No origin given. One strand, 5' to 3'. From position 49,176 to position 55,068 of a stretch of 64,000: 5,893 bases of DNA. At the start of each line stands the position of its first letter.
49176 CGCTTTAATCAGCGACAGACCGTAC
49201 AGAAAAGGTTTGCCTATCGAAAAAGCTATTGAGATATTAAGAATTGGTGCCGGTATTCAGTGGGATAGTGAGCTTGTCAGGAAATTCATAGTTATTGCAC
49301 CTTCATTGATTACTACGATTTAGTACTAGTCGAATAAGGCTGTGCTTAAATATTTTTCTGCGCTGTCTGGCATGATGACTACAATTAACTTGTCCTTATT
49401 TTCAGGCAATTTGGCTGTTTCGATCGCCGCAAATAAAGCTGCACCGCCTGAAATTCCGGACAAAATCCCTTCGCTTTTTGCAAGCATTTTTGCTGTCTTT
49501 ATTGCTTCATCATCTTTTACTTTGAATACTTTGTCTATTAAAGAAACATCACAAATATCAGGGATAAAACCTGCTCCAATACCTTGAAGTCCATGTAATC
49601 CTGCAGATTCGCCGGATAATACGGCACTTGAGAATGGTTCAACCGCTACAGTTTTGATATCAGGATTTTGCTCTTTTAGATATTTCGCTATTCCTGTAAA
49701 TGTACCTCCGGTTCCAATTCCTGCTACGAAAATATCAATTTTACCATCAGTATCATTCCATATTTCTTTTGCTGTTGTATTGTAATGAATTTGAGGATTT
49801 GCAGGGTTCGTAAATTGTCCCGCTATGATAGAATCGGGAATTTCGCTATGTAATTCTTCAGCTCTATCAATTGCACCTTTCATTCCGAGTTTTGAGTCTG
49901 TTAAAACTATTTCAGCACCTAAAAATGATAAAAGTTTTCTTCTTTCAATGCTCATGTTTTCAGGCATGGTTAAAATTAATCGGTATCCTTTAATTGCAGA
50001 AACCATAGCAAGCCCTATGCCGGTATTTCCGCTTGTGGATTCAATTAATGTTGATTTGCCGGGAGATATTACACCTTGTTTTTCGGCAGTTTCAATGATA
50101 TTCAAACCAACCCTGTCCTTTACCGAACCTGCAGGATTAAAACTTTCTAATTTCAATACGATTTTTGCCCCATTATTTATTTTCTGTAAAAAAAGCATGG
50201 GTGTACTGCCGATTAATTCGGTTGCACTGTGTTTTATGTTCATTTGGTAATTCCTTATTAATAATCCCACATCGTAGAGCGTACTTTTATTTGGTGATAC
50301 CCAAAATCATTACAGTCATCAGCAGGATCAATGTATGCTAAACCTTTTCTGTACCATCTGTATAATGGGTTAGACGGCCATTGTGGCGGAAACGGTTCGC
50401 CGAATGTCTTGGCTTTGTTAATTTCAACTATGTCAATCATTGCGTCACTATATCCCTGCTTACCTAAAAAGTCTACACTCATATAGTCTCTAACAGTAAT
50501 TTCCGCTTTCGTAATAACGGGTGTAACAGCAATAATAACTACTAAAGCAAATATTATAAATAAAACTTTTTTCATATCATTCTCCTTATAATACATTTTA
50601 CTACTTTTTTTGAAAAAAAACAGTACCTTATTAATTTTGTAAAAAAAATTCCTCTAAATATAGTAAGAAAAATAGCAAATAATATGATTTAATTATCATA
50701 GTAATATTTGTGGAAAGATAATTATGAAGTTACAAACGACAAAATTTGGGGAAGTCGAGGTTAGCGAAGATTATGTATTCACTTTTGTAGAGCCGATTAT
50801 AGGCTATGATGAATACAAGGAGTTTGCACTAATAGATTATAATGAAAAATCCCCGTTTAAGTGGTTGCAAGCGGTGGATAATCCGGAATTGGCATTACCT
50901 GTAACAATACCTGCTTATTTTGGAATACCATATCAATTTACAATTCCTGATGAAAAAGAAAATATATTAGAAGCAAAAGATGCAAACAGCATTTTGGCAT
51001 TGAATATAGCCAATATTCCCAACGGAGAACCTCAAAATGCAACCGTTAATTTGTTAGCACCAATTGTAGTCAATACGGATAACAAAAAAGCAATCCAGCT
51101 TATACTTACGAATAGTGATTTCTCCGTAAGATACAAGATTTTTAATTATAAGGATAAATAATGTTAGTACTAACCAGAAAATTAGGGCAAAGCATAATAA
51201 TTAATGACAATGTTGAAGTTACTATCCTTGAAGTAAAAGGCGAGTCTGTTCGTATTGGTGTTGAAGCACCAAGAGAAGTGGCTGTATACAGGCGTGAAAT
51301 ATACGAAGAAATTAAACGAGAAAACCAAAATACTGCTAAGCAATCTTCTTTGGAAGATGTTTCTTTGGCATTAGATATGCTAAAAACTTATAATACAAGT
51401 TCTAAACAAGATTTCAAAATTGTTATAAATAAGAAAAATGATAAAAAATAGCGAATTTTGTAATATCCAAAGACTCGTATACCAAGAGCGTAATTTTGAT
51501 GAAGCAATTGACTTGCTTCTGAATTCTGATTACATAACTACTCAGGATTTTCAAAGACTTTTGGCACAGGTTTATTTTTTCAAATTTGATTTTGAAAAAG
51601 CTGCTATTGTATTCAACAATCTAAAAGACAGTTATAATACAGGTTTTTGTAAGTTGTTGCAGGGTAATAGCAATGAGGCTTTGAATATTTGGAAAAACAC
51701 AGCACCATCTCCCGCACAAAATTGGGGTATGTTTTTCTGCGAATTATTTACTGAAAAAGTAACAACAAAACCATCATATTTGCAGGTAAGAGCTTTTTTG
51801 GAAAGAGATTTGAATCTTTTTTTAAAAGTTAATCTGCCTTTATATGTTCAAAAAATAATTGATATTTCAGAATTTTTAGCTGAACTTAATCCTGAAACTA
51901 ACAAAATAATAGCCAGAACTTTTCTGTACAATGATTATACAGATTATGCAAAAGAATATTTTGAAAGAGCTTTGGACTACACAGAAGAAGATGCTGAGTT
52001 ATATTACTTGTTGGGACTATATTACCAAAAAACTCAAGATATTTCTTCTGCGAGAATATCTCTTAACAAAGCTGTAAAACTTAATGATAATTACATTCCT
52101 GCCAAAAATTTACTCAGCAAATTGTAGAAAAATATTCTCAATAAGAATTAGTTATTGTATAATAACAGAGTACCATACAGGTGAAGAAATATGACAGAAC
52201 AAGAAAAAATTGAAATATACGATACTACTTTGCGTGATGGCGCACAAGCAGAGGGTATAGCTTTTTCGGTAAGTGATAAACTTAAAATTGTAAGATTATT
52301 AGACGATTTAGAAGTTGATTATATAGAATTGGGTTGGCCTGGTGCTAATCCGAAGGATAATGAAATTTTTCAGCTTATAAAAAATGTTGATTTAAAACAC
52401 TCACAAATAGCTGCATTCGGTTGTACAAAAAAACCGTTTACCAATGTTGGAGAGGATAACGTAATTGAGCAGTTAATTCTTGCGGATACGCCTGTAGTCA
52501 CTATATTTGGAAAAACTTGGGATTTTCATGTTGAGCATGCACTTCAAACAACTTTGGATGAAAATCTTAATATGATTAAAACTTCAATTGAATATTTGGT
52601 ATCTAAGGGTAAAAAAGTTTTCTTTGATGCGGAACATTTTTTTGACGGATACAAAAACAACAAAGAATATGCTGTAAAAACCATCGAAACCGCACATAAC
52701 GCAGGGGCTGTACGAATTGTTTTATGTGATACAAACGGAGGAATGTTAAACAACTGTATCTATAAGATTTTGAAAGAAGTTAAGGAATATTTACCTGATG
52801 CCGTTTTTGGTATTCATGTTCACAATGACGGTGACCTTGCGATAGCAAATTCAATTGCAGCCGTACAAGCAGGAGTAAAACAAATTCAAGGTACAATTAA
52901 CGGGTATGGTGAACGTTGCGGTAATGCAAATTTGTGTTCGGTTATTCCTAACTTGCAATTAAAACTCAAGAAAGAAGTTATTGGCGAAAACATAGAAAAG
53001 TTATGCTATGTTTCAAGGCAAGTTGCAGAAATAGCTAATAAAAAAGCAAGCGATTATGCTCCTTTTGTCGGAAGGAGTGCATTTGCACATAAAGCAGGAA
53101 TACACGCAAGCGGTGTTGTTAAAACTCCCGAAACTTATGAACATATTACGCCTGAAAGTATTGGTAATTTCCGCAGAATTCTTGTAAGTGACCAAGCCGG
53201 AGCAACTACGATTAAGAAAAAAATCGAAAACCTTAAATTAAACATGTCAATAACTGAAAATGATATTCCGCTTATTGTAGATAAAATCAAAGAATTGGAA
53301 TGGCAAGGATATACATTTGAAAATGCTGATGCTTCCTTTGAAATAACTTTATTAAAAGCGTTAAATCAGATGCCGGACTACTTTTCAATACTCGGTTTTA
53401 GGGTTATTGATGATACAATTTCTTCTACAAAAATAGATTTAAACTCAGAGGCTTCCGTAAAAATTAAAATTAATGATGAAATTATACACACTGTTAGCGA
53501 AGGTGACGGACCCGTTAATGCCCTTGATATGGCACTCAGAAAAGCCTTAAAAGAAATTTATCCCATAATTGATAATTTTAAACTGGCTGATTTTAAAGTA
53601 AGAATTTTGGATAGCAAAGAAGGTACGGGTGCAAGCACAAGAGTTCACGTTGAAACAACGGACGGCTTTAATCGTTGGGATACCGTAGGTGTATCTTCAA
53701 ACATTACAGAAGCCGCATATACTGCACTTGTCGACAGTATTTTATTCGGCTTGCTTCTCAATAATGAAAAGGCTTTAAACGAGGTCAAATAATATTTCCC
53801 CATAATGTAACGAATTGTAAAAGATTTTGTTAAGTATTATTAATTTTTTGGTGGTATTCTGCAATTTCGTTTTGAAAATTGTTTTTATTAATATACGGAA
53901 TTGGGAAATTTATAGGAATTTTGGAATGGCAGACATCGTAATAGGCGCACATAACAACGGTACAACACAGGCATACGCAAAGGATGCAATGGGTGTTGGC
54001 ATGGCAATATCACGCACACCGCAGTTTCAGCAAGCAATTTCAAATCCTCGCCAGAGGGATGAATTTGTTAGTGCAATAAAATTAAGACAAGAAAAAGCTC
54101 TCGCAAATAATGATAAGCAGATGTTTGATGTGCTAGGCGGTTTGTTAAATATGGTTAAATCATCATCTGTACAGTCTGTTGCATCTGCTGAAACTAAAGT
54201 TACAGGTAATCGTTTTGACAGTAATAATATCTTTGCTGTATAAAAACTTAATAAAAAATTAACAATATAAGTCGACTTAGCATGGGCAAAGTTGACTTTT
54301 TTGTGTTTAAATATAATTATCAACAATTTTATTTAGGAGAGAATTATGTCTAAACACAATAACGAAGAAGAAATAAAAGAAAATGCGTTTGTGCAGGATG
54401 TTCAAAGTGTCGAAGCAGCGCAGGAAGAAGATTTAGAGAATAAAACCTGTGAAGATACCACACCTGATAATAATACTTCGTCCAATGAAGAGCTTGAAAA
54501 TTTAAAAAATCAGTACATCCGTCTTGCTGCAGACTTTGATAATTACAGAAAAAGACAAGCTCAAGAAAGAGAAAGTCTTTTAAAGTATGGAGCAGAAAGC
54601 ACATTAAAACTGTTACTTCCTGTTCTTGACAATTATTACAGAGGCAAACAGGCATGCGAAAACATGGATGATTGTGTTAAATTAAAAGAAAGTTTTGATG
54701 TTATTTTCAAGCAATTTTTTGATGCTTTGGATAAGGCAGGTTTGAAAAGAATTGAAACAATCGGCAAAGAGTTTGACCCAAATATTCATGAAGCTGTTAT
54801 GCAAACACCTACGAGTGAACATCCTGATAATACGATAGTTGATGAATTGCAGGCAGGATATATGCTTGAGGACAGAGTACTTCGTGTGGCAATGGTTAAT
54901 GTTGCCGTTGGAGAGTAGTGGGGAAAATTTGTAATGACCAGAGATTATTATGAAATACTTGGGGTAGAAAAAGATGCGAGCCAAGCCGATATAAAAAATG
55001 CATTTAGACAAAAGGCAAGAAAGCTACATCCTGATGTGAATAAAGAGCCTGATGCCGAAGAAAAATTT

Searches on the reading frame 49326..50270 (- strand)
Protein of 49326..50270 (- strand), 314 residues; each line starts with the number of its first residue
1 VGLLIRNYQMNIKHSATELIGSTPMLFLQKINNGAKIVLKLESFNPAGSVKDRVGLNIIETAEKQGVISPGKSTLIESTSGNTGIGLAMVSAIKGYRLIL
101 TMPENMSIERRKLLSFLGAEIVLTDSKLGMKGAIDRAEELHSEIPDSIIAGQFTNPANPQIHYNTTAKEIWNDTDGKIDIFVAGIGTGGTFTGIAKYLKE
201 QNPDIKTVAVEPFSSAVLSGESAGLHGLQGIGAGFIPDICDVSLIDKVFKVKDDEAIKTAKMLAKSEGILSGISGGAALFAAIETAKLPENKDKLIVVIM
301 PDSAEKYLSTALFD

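Call 28: search_protein_families(library=pfam, proteins=[window:49326-50270:-], max_evalue=0.00001)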
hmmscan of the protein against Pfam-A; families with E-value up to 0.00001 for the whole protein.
window:49326-50270:- (314 aa): 1 family
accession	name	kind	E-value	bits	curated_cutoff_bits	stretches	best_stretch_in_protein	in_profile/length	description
PF00291.31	PALP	-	4.1e-70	236.9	35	1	17-302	2-295/295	Pyridoxal-phosphate dependent enzyme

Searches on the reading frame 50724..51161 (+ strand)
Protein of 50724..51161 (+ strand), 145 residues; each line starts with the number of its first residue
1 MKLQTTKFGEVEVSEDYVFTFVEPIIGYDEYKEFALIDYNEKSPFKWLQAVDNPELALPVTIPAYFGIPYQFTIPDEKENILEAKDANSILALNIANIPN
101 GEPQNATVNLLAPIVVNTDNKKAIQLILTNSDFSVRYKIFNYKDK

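Call 28: search_protein_families(library=pfam, proteins=[window:50724-51161:+], max_evalue=0.00001)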
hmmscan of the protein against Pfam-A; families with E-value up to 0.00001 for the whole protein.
window:50724-51161:+ (145 aa): 1 family
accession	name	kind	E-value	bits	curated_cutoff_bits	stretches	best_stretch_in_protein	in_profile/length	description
PF02623.20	FliW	-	9.1e-35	119.5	25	1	19-139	1-122/122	FliW protein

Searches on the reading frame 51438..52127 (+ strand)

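Call 7: search_protein_families(library=pfam, proteins=[window:51438-52127:+], max_evalue=0.001)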
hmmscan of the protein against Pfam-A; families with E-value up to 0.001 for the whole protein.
window:51438-52127:+ (229 aa): 7 families
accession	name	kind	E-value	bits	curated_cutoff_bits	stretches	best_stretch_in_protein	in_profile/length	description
PF07719.23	TPR_2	-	2.9e-10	39.9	27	1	186-219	1-34/34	Tetratricopeptide repeat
PF13181.12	TPR_8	-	3.4e-08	33.5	25.7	1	186-218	1-33/34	Tetratricopeptide repeat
PF14559.12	TPR_19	-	3.3e-05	24.5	25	0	171-229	10-68/68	Tetratricopeptide repeat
PF13432.12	TPR_16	-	7.3e-05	23.6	32.7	0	159-217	4-62/65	Tetratricopeptide repeat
PF13424.12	TPR_12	-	0.00018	22.1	30.1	0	173-215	24-74/77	Tetratricopeptide repeat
PF00515.34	TPR_1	-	0.00019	21.5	27.8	0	186-219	1-34/34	Tetratricopeptide repeat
PF12895.13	ANAPC3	-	0.00026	21.7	27.2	0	171-224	8-60/82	Anaphase-promoting complex, cyclosome, subunit 3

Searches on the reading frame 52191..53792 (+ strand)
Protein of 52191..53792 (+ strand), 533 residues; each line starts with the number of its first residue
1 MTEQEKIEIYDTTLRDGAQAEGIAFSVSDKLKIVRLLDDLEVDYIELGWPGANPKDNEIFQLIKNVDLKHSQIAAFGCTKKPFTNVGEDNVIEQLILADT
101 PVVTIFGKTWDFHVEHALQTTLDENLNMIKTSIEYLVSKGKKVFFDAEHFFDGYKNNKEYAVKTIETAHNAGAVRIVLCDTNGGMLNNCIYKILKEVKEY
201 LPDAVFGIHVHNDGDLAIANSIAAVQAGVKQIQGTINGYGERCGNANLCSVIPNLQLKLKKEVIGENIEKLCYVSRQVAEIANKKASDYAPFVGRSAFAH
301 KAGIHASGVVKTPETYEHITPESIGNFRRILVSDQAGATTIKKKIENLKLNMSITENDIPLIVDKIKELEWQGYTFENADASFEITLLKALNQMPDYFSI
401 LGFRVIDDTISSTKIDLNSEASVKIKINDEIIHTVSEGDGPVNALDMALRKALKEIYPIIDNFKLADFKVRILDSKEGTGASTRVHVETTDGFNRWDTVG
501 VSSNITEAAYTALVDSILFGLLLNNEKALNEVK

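Call 7: search_protein_families(library=pfam, proteins=[window:52191-53792:+], max_evalue=0.001)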
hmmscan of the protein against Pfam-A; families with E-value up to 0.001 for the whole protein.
window:52191-53792:+ (533 aa): 3 families
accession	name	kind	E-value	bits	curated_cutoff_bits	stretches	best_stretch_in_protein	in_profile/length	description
PF00682.25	HMGL-like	-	1.4e-49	169.3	29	1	6-259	1-243/260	HMGL-like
PF08502.15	LeuA_dimer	-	8.2e-23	81.2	24.9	1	380-517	4-127/131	LeuA allosteric (dimerisation) domain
PF22617.1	HCS_D2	-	8.8e-19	68.1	27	1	293-369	2-77/82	Homocitrate synthase post-HMGL domain-like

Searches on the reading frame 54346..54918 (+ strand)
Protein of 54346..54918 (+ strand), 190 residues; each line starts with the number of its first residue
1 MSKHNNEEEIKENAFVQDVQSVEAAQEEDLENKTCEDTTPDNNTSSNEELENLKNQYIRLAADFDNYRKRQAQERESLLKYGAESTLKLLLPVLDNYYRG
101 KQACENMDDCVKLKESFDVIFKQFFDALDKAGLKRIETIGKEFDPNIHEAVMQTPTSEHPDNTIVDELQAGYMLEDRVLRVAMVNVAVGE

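Call 7: search_protein_families(library=pfam, proteins=[window:54346-54918:+], max_evalue=0.001)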
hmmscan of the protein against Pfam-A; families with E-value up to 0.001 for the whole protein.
window:54346-54918:+ (190 aa): 1 family
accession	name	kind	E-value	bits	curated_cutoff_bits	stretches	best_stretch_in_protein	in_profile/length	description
PF01025.24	GrpE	-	4.1e-44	150.6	25.8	1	27-187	4-164/165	GrpE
